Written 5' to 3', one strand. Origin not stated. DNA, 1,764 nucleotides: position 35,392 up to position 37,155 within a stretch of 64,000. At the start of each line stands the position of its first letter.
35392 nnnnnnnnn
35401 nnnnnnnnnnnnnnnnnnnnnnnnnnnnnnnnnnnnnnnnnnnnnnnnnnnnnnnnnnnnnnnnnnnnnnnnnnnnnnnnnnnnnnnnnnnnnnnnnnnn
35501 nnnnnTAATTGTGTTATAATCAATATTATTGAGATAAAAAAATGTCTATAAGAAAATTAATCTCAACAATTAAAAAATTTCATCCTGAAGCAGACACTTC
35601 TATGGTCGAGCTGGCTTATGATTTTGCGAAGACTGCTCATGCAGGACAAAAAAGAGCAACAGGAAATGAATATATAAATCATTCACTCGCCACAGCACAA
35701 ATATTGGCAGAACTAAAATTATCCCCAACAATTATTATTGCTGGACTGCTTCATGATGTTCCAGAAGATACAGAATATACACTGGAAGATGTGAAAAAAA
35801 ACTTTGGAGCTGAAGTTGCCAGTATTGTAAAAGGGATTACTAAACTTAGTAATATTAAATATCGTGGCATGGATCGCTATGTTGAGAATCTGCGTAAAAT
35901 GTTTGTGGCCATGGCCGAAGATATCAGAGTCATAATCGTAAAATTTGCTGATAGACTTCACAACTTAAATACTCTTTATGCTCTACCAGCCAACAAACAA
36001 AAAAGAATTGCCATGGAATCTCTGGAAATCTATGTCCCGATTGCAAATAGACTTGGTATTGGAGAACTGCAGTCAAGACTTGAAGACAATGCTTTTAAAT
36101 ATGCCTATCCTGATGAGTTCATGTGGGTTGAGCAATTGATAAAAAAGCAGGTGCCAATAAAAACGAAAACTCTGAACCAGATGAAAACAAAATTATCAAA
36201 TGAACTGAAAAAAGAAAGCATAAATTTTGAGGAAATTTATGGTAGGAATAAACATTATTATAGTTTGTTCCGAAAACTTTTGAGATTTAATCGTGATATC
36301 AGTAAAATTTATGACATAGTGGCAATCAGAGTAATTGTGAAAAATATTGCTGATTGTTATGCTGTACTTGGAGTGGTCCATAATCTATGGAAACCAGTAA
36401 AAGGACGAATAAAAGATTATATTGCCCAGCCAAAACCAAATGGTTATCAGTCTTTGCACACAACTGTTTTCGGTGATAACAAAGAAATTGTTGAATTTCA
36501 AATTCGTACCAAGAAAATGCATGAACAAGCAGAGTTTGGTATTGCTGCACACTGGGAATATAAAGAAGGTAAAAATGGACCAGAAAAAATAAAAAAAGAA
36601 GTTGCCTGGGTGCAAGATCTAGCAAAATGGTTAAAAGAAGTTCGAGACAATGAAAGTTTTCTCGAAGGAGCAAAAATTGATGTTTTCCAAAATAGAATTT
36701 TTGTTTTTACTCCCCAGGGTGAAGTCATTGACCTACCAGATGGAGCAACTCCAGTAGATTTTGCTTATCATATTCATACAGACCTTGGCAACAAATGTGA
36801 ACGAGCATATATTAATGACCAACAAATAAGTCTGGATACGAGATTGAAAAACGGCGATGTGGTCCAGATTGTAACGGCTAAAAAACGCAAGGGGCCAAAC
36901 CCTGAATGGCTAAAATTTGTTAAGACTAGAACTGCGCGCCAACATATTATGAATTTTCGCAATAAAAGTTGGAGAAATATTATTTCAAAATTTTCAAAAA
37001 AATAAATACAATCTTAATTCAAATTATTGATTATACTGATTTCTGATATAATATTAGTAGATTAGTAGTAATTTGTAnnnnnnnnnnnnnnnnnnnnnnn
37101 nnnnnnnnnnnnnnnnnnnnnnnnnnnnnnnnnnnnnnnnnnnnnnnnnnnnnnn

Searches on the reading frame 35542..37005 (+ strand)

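Call 65: search_protein_families(library=pfam, proteins=[window:35542-37005:+], max_evalue=0.00001)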
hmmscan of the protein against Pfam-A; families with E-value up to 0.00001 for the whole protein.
window:35542-37005:+ (487 aa): 4 families
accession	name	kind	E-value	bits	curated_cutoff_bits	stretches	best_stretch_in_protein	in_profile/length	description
PF13328.12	HD_4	-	5.5e-47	159.8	27.2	1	25-173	1-155/156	HD domain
PF04607.23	RelA_SpoT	-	1.5e-42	144.9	27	1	234-344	1-112/113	Region found in RelA / SpoT proteins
PF02824.27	TGS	-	7.9e-24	83.9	22.2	1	386-445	1-60/60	TGS domain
PF01966.28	HD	-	9.2e-13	48.9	22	1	44-141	1-115/116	HD domain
